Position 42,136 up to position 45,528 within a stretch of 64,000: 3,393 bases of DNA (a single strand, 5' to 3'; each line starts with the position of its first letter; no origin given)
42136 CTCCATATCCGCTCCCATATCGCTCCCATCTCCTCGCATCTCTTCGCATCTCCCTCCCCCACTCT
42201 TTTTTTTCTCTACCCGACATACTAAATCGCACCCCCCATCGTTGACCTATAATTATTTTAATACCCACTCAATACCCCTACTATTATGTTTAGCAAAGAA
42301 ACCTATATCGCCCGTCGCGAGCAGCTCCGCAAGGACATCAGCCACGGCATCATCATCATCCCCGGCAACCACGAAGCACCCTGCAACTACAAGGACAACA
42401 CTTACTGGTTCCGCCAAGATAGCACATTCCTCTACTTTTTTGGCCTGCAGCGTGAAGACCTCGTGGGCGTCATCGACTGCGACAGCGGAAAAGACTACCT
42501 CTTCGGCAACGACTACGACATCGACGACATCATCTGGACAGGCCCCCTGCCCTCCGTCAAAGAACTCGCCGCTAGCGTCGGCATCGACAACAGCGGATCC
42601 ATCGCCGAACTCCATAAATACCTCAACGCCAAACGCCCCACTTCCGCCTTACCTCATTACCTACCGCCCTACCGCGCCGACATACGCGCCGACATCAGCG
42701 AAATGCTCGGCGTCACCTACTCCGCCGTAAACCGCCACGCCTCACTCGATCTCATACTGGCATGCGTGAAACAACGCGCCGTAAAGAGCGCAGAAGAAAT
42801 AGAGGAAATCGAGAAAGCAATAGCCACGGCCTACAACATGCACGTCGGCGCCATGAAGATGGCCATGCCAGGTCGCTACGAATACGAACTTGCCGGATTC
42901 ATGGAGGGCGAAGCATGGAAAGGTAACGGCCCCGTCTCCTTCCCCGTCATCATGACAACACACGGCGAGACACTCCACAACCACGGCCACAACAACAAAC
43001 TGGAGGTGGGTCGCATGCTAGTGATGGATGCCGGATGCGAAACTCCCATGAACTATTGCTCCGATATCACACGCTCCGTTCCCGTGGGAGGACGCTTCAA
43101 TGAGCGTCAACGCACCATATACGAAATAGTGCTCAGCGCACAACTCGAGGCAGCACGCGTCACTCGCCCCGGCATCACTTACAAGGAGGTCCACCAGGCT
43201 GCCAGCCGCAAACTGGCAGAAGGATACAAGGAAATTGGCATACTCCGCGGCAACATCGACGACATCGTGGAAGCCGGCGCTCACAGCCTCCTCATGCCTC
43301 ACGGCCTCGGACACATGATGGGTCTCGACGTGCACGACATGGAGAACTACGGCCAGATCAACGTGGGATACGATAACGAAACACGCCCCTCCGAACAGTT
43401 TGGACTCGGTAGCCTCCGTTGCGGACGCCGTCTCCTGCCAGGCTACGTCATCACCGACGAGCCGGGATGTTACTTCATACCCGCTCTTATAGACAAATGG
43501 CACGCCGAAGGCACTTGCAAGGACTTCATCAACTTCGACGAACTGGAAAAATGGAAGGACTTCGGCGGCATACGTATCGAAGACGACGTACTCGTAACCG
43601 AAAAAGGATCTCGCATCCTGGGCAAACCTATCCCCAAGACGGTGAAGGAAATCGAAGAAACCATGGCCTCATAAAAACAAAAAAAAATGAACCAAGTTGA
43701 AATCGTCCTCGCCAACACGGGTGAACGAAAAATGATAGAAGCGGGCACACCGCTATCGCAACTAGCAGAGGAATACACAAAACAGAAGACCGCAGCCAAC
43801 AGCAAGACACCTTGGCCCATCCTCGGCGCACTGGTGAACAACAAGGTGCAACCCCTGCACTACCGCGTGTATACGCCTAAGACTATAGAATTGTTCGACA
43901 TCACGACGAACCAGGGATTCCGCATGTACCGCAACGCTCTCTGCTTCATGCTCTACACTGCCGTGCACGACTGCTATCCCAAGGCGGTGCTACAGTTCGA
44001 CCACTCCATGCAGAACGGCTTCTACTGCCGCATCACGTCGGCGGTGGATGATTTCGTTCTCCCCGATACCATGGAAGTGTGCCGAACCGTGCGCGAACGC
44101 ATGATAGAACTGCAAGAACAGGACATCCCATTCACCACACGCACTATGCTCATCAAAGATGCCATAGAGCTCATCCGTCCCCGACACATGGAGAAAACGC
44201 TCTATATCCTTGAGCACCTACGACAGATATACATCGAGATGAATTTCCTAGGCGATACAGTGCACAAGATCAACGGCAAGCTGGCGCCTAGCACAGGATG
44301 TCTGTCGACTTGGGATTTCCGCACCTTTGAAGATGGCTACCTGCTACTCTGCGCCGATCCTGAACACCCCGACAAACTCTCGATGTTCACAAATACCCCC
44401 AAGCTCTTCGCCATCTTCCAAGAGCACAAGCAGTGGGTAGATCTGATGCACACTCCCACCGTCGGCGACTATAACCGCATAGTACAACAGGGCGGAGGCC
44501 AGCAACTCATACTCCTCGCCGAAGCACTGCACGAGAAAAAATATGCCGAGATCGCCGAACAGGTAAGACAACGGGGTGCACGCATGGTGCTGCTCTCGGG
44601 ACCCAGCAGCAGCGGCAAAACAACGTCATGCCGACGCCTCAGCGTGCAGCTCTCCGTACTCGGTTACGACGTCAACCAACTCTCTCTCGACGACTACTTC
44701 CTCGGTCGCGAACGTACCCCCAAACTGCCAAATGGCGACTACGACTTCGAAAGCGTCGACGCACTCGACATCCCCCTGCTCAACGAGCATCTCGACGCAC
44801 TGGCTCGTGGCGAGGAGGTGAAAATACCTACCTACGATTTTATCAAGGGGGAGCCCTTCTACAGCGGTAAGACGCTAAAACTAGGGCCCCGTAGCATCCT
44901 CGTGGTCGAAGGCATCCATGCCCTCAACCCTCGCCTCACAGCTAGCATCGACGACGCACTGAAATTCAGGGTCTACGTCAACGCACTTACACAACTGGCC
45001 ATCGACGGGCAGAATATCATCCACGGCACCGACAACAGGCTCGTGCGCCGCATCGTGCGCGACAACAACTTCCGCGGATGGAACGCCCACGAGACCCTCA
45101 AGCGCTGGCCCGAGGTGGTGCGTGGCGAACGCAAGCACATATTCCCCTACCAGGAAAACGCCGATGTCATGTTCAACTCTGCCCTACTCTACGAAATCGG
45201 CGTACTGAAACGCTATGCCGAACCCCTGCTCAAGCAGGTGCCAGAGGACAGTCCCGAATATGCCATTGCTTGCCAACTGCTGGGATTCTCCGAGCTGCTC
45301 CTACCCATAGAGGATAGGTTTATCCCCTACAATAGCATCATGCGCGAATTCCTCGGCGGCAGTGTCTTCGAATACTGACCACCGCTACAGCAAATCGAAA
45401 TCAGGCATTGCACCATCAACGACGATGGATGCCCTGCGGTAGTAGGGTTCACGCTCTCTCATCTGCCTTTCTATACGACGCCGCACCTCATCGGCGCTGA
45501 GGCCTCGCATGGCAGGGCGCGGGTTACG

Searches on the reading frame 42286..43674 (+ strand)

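Call 14: search_protein_families(library=pfam, proteins=[window:42286-43674:+])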
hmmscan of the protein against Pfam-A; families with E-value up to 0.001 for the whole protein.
window:42286-43674:+ (462 aa): 2 families
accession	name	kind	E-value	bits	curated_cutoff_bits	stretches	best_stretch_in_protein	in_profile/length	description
PF00557.29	Peptidase_M24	-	1.4e-46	159.4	23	1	173-439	1-208/208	Metallopeptidase family M24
PF05195.22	AMP_N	-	1.1e-27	96.6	24.6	1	7-115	1-112/121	Aminopeptidase P, N-terminal domain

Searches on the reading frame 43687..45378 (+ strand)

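Call 14: search_protein_families(library=pfam, proteins=[window:43687-45378:+])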
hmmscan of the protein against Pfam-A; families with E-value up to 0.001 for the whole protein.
window:43687-45378:+ (563 aa): 1 family
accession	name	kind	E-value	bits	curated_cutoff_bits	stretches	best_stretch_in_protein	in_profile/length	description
PF00485.24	PRK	-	9.9e-15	55.3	22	1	303-498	4-189/196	Phosphoribulokinase / Uridine kinase family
